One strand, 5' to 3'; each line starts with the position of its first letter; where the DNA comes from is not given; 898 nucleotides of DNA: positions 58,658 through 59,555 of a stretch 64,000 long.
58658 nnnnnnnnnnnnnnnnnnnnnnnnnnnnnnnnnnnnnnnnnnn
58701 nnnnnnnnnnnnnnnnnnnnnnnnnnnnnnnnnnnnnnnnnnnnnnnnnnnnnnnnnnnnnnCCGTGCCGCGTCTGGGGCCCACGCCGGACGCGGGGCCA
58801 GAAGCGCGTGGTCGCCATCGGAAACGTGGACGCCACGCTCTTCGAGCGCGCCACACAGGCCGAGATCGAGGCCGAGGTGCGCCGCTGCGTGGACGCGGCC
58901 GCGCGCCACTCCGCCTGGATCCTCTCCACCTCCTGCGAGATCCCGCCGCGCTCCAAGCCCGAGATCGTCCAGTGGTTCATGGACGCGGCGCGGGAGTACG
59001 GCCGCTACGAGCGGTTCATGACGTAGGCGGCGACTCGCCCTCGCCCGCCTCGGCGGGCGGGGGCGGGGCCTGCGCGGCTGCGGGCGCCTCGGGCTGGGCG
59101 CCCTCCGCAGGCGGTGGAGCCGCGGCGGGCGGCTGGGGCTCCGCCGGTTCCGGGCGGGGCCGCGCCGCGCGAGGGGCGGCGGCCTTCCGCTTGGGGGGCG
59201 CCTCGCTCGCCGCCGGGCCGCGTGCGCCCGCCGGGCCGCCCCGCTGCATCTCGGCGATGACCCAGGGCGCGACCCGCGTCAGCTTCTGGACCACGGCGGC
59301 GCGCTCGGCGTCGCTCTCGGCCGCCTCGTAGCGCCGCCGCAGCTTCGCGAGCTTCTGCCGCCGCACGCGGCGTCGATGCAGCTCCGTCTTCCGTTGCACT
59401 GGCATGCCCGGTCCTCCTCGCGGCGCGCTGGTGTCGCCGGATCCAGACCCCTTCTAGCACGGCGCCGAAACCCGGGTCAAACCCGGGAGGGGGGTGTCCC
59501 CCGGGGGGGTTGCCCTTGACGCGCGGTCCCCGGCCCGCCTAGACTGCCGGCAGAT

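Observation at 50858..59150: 215-230-bp direct repeat of the URO-D-like gene 3' end occurs three times and brackets a ~7.7-kb island-like insertion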

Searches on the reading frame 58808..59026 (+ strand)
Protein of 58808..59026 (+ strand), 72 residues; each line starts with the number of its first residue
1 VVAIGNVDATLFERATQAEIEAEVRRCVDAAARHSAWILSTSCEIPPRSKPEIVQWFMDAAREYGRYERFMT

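Call 26: find_homologous_proteins(query=window:58808-59026:+)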
Query window:58808-59026:+ (72 aa): 74 proteins with E <= 0.001 among 75 candidates.
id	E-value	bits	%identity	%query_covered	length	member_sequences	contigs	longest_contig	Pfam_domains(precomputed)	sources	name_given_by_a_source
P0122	5.1e-36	139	89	99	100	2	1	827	PF01208.24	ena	-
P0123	1.2e-35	138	89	99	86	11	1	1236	PF01208.24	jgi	-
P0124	2.2e-35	137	97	92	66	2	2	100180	PF01208.24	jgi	-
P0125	2.4e-35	137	89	99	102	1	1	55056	PF01208.24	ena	-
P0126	1.8e-34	134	89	99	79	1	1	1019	PF01208.24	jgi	jgi:uroporphyrinogen-III decarboxylase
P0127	1.8e-34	134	89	99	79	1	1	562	PF01208.24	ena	-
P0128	2.1e-34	134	89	99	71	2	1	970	PF01208.24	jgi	jgi:uroporphyrinogen decarboxylase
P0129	6.3e-34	132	86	96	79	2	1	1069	PF01208.24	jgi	jgi:uroporphyrinogen-III decarboxylase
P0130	3.3e-33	130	90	94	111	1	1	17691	PF01208.24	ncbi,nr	ncbi:MAG TPA: uroporphyrinogen decarboxylase family protein, partial [Methylomirabilota bacterium]|n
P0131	7.8e-33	129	82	99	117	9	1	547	PF01208.24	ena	-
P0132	2.1e-32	127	87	96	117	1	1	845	PF01208.24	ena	-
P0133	1.1e-31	125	82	99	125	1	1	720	PF01208.24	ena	-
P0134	1.3e-31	125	82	99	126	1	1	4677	PF01208.24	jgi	jgi:uroporphyrinogen decarboxylase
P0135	1.5e-31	125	83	97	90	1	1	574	PF01208.24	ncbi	-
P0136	2.2e-31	124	85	94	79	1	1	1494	PF01208.24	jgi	jgi:uroporphyrinogen-III decarboxylase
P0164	1.4e-26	109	68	99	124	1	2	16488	PF01208.24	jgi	jgi:hypothetical protein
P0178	2.6e-21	92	60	90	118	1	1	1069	PF00126.34,PF01208.24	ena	-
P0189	6.1e-18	82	77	67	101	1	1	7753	PF01208.24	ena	-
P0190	3.9e-17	79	78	69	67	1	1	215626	PF01208.24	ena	-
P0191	7.0e-17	78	59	97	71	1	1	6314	PF01208.24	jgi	-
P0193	1.4e-14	71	75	61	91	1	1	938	PF01208.24,PF01315.28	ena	-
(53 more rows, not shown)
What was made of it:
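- Tried and rejected: Search for other orphan URO-D 3' ends using the 72-aa fragment (call 26).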

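Call 27: find_encoding_contigs(protein=P0190, flank=10000, max_places=2)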
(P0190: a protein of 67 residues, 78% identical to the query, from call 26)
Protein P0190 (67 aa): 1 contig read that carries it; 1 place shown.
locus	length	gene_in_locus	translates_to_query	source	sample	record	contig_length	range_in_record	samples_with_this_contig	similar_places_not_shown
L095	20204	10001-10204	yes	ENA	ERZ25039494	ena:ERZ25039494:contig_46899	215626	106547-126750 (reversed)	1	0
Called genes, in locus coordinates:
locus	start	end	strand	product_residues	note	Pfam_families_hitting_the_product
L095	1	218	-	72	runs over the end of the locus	PF13193:AMP-binding_C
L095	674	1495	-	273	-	PF00501:AMP-binding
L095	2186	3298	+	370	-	PF16980:CitMHS_2, PF03600:CitMHS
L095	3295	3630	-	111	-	PF25601:AAA_lid_14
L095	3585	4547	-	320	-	PF00072:Response_reg, PF00158:Sigma54_activat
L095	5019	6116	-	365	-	PF08448:PAS_4 (faint), PF00512:HisKA (weak)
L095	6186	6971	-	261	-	-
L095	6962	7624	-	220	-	-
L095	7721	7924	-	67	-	-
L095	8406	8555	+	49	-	-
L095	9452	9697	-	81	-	-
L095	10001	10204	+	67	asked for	PF01208:URO-D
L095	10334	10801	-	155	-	PF00076:RRM_1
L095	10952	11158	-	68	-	-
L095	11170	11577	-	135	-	-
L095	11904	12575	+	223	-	PF00702:Hydrolase (faint), PF08282:Hydrolase_3, PF05116:S6PP (weak), PF08282:Hydrolase_3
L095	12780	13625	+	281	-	-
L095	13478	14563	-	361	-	PF00158:Sigma54_activat, PF01078:Mg_chelatase (faint), PF14532:Sigma54_activ_2, PF07728:AAA_5 (weak), PF25601:AAA_lid_14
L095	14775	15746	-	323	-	-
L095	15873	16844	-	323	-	PF01590:GAF (faint), PF13185:GAF_2 (faint)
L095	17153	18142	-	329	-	-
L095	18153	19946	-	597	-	PF02219:MTHFR, PF01425:Amidase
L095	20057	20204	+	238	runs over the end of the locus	-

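Call 28: find_encoding_contigs(protein=P0125, flank=10000, max_places=2)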
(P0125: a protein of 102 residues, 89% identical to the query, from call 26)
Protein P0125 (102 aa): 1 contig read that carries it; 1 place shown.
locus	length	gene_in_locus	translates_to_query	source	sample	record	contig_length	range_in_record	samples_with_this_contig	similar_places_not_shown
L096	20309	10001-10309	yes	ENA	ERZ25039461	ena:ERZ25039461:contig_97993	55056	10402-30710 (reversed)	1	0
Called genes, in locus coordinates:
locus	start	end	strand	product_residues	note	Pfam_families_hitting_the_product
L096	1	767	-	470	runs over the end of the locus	PF00072:Response_reg, PF00158:Sigma54_activat, PF14532:Sigma54_activ_2, PF07728:AAA_5 (weak), PF25601:AAA_lid_14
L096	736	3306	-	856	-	PF00989:PAS, PF08448:PAS_4, PF13426:PAS_9, PF00512:HisKA, PF13581:HATPase_c_2 (weak), PF02518:HATPase_c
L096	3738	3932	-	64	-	-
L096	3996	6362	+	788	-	PF00982:Glyco_transf_20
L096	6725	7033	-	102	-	-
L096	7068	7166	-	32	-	-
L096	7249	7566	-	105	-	-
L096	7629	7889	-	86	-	-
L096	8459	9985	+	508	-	PF02596:DUF169, PF01208:URO-D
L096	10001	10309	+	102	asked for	PF01208:URO-D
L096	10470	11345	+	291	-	-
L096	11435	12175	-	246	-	-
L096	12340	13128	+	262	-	PF07719:TPR_2 (faint)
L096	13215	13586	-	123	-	PF00076:RRM_1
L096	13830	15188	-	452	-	PF01425:Amidase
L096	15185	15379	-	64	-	-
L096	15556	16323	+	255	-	PF01266:DAO (weak), PF01946:Thi4 (weak), PF07992:Pyr_redox_2 (weak), PF12831:FAD_oxidored, PF01593:Amino_oxidase (weak), PF13450:NAD_binding_8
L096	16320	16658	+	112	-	-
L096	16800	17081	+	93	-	-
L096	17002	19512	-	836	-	PF10101:DUF2339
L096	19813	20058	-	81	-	-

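Call 30: find_encoding_contigs(protein=P0164, flank=10000, max_places=2)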
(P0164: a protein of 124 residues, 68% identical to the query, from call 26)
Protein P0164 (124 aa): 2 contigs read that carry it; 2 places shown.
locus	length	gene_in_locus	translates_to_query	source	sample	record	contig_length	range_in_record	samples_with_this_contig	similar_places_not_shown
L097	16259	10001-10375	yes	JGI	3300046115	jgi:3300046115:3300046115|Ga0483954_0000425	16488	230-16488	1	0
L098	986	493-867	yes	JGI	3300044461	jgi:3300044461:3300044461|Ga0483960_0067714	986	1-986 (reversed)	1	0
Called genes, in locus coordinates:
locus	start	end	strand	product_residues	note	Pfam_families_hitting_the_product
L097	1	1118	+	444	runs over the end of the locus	PF00672:HAMP, PF00989:PAS, PF08448:PAS_4, PF12860:PAS_7 (weak), PF13426:PAS_9 (weak), PF00512:HisKA, PF02518:HATPase_c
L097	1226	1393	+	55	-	PF10636:hemP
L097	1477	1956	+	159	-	PF02577:BFN_dom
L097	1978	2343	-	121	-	PF11604:CusF_Ec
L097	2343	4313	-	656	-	PF05425:CopD, PF00034:Cytochrom_C, PF13442:Cytochrome_CBB3, PF00578:AhpC-TSA, PF08534:Redoxin (weak)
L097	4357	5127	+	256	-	PF00702:Hydrolase, PF13419:HAD_2, PF13242:Hydrolase_like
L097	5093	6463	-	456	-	PF02878:PGM_PMM_I, PF02879:PGM_PMM_II, PF02880:PGM_PMM_III, PF00408:PGM_PMM_IV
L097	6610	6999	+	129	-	PF02627:CMD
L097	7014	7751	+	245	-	PF00459:Inositol_P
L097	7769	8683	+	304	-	PF01075:Glyco_transf_9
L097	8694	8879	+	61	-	-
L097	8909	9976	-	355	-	PF00795:CN_hydrolase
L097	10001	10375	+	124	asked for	PF01208:URO-D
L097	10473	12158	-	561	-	PF00111:Fer2, PF00211:Guanylate_cyc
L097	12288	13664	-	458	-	PF00291:PALP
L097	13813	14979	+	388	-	PF06187:DUF993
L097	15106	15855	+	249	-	PF09339:HTH_IclR, PF12802:MarR_2 (faint), PF13463:HTH_27 (faint), PF01614:IclR_C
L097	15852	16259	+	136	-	?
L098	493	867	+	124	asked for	PF01208:URO-D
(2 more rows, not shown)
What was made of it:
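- Tried and rejected: L095 and L097 are isolated remnants (calls 27, 30).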

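Call 31: find_encoding_contigs(protein=P0189, flank=8000, max_places=2)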
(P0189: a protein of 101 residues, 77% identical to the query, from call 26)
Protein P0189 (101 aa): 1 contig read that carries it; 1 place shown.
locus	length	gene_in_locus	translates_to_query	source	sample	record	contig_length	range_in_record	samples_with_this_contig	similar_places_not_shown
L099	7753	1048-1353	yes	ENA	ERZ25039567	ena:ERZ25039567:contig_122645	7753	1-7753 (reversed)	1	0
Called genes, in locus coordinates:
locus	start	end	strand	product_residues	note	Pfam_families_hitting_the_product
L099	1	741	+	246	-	?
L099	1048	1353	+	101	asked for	PF01208:URO-D (weak)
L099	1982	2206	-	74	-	PF02954:HTH_8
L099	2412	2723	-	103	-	PF00158:Sigma54_activat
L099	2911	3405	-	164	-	PF00072:Response_reg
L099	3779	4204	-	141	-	PF00512:HisKA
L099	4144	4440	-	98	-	-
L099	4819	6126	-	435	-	PF01590:GAF, PF13185:GAF_2, PF13492:GAF_3, PF01590:GAF (weak), PF13185:GAF_2 (weak)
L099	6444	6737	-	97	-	PF01979:Amidohydro_1 (weak), PF07969:Amidohydro_3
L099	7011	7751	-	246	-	?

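Call 32: find_encoding_contigs(protein=P0191, flank=8000, max_places=2)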
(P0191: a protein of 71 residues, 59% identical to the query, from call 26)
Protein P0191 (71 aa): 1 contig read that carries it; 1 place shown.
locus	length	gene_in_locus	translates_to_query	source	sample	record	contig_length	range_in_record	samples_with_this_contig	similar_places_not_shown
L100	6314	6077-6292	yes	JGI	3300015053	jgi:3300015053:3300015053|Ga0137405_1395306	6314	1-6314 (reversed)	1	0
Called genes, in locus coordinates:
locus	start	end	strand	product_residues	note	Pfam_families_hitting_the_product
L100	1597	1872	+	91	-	-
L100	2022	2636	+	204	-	-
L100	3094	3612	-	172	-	-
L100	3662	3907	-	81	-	-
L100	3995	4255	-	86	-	PF13769:Virulence_fact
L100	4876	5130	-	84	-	-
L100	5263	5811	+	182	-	PF01208:URO-D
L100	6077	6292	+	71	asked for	PF01208:URO-D (weak)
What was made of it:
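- Tried and rejected: Most hits are contig-end truncations or frameshifted genes from long-read assemblies (L096, L099, L100; calls 28, 31, 32).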

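Call 45: find_encoding_contigs(protein=P0178, flank=3000, max_places=4)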
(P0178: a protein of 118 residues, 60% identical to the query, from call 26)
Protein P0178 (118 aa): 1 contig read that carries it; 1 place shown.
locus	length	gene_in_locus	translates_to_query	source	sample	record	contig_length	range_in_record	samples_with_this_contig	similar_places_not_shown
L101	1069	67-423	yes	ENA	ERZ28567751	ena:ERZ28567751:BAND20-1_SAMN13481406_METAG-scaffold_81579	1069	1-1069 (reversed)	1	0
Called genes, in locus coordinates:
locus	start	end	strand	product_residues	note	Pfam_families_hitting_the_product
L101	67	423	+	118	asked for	PF00126:HTH_1, PF01208:URO-D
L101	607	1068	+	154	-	?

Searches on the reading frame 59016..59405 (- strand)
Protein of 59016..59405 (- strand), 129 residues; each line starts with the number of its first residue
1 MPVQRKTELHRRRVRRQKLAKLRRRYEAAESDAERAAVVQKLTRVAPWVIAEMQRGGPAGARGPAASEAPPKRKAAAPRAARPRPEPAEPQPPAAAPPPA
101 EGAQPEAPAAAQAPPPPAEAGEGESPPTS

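Call 5: search_protein_families(library=pfam, proteins=[window:59016-59405:-], max_evalue=0.01)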
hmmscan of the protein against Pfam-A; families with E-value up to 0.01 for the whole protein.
window:59016-59405:- (129 aa): 1 family
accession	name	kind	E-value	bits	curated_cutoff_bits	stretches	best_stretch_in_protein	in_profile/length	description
PF20607.3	DUF6800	-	2.4e-12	47.3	25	1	4-47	1-43/43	Family of unknown function (DUF6800)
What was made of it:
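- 59016..59405 (-): DUF6800 small basic protein. Its low-complexity tail overlaps the orphan URO-D end. PF20607 (call 5).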

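Call 13: find_homologous_proteins(query=window:59016-59405:-)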
Query window:59016-59405:- (129 aa): 1 proteins with E <= 0.001 among 2971 candidates.
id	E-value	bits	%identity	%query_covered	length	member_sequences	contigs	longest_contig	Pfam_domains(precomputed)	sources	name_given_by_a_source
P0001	8.6e-16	76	70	43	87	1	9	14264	PF20607.5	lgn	-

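Call 14: find_encoding_contigs(protein=P0001, flank=8000, max_places=6)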
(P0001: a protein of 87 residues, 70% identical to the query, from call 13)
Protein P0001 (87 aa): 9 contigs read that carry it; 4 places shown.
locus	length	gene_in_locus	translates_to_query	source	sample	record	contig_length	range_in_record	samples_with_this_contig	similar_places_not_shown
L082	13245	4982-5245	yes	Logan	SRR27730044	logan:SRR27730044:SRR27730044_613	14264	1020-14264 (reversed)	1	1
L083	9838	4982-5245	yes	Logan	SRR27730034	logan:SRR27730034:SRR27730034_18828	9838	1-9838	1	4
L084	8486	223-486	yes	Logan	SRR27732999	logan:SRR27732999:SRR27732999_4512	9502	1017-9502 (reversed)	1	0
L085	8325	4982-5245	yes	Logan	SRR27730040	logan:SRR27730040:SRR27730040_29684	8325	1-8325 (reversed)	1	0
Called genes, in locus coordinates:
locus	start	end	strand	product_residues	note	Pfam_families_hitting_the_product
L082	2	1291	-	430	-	?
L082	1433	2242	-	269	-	PF04199:Cyclase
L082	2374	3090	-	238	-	PF00005:ABC_tran (weak)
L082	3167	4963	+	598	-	PF13428:TPR_14 (faint), PF14559:TPR_19 (faint), PF07719:TPR_2 (faint), PF13181:TPR_8 (faint)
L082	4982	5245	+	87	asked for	PF20607:DUF6800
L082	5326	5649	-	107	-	-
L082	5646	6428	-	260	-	PF02679:ComA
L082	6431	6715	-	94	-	-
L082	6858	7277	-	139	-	PF01989:AcnX_swivel_put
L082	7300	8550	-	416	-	PF04412:AcnX, PF28403:AcnX_2nd, PF28406:AcnX_3rd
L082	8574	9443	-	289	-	PF00528:BPD_transp_1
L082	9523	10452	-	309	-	PF00528:BPD_transp_1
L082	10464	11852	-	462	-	PF01547:SBP_bac_1, PF13416:SBP_bac_8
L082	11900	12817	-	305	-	PF03446:NAD_binding_2, PF14833:NAD_binding_11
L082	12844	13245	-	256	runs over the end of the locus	PF09339:HTH_IclR, PF01614:IclR_C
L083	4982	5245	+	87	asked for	PF20607:DUF6800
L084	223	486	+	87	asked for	PF20607:DUF6800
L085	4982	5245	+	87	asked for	PF20607:DUF6800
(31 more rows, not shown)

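Call 33: find_related_loci(query=window:59016-59405:-, collection=metagenome_contigs, flank=6000)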
Query window:59016-59405:- (129 aa) in metagenome_contigs; peptide patterns used: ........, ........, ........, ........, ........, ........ (x = any residue, [..] = any of these).
600 stretches matched a pattern, but none encodes a relative of the query by tblastn (E <= 1e-3).
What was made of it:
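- Tried and rejected: A protein-guided scan with DUF6800 also found nothing (call 33).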
